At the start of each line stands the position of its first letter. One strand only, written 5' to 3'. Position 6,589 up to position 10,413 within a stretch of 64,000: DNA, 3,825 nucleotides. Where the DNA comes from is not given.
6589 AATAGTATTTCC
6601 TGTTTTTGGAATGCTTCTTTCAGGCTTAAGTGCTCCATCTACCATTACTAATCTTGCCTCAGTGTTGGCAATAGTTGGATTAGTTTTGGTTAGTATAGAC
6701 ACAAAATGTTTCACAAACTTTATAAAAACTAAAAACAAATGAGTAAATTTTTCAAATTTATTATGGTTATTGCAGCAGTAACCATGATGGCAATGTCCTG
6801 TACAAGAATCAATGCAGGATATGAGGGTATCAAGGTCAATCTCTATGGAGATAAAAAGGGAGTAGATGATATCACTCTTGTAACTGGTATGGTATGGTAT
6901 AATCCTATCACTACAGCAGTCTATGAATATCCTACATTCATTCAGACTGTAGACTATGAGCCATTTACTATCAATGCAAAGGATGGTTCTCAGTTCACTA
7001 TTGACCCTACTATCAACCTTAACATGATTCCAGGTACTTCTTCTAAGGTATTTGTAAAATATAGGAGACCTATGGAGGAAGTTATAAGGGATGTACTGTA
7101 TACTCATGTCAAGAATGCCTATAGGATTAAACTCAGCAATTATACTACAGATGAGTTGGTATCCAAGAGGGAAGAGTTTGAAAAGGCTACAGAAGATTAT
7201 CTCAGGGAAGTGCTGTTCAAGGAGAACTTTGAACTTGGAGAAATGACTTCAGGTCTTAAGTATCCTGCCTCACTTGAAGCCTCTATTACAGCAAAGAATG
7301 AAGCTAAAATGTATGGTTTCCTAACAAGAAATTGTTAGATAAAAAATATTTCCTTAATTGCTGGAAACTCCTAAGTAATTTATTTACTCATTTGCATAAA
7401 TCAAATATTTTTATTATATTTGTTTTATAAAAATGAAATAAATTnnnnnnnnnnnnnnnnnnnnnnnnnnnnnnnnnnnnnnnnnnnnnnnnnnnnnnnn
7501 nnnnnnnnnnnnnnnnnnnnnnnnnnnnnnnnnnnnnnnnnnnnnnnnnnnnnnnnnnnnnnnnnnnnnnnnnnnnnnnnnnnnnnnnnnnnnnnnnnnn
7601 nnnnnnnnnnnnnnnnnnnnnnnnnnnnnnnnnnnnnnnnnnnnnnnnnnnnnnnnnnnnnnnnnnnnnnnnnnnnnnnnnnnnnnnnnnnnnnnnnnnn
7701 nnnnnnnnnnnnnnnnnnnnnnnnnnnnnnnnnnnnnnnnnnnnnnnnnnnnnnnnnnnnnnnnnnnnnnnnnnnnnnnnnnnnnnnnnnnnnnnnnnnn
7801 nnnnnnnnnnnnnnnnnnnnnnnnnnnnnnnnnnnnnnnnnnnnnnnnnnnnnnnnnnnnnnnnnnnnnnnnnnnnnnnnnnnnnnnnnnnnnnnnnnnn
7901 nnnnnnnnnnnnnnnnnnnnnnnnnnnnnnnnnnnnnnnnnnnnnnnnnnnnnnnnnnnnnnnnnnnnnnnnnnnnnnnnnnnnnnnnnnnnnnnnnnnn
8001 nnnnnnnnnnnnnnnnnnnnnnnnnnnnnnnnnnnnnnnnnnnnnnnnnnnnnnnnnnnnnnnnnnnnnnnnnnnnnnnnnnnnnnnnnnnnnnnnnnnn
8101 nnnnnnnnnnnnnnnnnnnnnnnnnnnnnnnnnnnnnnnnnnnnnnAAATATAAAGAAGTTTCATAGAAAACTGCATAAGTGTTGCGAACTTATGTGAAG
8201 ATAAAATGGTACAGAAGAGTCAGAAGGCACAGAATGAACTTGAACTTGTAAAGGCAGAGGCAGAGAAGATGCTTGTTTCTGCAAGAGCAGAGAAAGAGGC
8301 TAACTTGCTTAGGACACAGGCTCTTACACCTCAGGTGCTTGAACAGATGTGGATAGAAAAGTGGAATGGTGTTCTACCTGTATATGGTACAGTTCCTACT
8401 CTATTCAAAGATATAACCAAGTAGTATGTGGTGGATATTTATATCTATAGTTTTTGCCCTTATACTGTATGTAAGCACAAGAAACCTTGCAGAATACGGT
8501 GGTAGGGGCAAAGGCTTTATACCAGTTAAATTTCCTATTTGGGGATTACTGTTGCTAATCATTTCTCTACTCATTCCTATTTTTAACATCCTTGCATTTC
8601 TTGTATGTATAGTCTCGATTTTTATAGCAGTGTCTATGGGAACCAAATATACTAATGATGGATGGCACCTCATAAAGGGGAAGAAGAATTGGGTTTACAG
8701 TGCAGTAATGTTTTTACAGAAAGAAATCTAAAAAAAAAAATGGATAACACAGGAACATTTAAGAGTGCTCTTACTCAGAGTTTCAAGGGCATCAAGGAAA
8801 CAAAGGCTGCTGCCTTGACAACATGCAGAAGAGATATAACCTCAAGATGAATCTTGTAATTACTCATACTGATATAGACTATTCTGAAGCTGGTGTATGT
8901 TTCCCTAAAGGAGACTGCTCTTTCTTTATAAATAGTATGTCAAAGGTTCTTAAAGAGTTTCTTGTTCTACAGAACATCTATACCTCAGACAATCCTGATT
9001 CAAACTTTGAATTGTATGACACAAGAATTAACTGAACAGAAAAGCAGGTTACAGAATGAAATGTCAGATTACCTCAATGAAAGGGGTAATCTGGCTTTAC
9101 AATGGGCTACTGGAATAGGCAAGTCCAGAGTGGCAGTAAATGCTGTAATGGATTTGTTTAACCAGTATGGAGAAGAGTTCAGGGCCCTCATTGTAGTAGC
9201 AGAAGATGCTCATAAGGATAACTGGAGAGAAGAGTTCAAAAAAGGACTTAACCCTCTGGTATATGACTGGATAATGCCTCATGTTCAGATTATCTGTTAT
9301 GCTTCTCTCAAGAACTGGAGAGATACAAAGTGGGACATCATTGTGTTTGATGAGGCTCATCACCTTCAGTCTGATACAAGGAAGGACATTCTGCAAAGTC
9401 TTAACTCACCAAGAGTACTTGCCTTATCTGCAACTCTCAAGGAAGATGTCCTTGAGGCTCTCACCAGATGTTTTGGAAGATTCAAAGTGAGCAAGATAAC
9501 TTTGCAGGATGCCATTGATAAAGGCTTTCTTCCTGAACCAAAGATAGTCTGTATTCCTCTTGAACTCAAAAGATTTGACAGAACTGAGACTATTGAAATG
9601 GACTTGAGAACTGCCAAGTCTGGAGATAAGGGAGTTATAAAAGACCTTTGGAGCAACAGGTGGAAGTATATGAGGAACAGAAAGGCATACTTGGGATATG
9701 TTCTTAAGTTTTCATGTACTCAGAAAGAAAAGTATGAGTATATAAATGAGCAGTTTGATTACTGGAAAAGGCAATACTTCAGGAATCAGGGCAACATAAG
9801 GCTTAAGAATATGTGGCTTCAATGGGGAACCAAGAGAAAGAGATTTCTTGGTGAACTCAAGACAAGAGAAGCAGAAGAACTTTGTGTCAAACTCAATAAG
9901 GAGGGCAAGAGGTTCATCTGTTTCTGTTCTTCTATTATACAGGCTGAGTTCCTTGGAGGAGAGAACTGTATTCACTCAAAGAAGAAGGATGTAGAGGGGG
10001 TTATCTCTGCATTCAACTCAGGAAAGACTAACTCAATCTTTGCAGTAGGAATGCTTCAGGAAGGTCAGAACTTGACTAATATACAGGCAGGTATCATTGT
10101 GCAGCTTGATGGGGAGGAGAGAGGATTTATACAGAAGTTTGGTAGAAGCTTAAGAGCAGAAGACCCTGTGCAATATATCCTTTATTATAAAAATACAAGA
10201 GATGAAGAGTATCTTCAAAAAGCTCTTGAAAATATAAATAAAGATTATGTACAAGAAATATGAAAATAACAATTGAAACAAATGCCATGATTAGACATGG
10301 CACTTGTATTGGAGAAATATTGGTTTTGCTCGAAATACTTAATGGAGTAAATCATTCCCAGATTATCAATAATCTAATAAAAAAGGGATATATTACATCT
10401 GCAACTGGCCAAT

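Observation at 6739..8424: SPFH/band-7 gene split by a second, homologous intron-like element carrying an HNH endonuclease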

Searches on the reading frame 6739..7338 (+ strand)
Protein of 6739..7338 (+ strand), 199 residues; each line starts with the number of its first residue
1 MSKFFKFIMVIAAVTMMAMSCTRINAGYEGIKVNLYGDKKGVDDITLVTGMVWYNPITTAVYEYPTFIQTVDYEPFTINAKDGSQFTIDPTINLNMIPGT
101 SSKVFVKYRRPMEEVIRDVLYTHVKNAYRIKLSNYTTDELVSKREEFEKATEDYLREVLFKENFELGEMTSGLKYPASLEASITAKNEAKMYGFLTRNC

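Call 4: search_protein_families(library=pfam, proteins=[window:6739-7338:+], max_evalue=0.1)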
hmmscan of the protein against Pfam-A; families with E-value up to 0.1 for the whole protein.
window:6739-7338:+ (199 aa): 2 families
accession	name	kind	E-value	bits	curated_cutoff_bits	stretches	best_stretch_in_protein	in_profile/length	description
PF01145.31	Band_7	-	8.1e-18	65.5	23.6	1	23-190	2-162/176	SPFH domain / Band 7 family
PF22459.2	PrgX_C_TPR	-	0.032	14.5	27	1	74-142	122-185/190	Pheromone cCF10 receptor, C-terminal TPR region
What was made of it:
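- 6739..7305 (+): SPFH/band-7 exon 1 (189 codons, ends ...AAU GAA GCU). The called ORF runs on 11 codons into the intron, to the TAG at 7336-7338. Pfam Band_7 (call 4).
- Checked: ORF 6739-7338 matches Pfam Band_7 (E 8e-18, call 4).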

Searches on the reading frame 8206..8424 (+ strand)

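Call 4: search_protein_families(library=pfam, proteins=[window:8206-8424:+], max_evalue=0.1)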
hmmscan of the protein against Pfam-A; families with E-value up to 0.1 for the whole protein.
window:8206-8424:+ (72 aa): 1 family
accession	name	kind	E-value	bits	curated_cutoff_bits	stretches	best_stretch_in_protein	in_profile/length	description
PF04497.17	Pox_E2-like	-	0.058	12.2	30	1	9-51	137-178/729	Poxviridae protein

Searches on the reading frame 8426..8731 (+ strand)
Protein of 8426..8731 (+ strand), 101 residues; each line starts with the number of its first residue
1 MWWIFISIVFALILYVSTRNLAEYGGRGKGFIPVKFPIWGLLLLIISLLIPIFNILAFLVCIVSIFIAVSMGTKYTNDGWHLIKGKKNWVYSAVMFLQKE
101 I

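Call 4: search_protein_families(library=pfam, proteins=[window:8426-8731:+], max_evalue=0.1)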
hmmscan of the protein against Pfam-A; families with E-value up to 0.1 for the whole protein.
window:8426-8731:+ (101 aa): 0 families

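Call 37: search_protein_families(library=phrogs, proteins=[window:8426-8731:+], max_evalue=0.01)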
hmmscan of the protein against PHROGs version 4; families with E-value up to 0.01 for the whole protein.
window:8426-8731:+ (101 aa): 0 families

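Call 39: search_protein_families(library=pfam, proteins=[window:8426-8731:+], max_evalue=10)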
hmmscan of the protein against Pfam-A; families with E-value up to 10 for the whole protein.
window:8426-8731:+ (101 aa): 5 families
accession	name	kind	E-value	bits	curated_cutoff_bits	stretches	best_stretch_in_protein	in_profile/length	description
PF06687.17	SUR7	-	0.29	11.2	29.6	1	4-75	120-184/201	SUR7/PalI family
PF20990.2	DUF2207_C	-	0.87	9.7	33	1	8-81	150-198/247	Predicted membrane protein (DUF2207) C-terminal domain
PF13567.11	DUF4131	-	1.6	8.8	31.6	1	32-84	3-63/165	Domain of unknown function (DUF4131)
PF09451.16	ATG27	-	2.4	8.4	27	1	3-33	197-230/261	Autophagy-related protein 27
PF19258.4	KxYKxGKxW_sig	-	3.1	8.3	23.6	1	84-96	10-22/41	KxYKxGKxW signal peptide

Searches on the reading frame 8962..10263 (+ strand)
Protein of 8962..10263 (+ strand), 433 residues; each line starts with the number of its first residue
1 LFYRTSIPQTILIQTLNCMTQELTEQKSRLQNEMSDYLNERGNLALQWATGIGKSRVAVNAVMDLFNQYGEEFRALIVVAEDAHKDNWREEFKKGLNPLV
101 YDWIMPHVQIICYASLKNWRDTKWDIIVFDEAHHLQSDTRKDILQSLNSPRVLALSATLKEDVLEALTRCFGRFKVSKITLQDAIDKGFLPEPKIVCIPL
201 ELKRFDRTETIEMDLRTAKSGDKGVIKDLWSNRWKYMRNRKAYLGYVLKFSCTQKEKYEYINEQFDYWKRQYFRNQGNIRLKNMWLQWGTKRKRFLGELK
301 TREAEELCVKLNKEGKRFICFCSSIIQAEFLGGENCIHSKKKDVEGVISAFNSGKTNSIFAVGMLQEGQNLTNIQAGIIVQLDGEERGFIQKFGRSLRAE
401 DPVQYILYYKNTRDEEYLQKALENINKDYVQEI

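Call 4: search_protein_families(library=pfam, proteins=[window:8962-10263:+], max_evalue=0.1)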
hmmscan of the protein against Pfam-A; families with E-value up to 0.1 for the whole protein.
window:8962-10263:+ (433 aa): 7 families
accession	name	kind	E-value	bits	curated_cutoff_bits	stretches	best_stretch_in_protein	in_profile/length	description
PF04851.21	ResIII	-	1.6e-15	57.8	22.5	1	26-160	8-163/164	Type III restriction enzyme, res subunit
PF00270.35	DEAD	-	4.4e-09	36.7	26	1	30-163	3-164/167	DEAD/DEAH box helicase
PF00271.37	Helicase_C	-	1.2e-08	35.6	23.5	1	306-399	8-109/110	Helicase conserved C-terminal domain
PF00176.29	SNF2-rel_dom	-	0.0088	15.6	24.9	0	120-158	122-162/290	SNF2-related domain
PF09848.15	SLFN-g3_helicase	-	0.022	14.5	24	1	50-139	10-95/354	Schlafen group 3, DNA/RNA helicase domain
PF13872.12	AAA_34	-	0.025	13.9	27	0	116-153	167-206/306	P-loop containing NTP hydrolase pore-1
PF13401.12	AAA_22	-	0.035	14.9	27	0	49-147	13-108/130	AAA domain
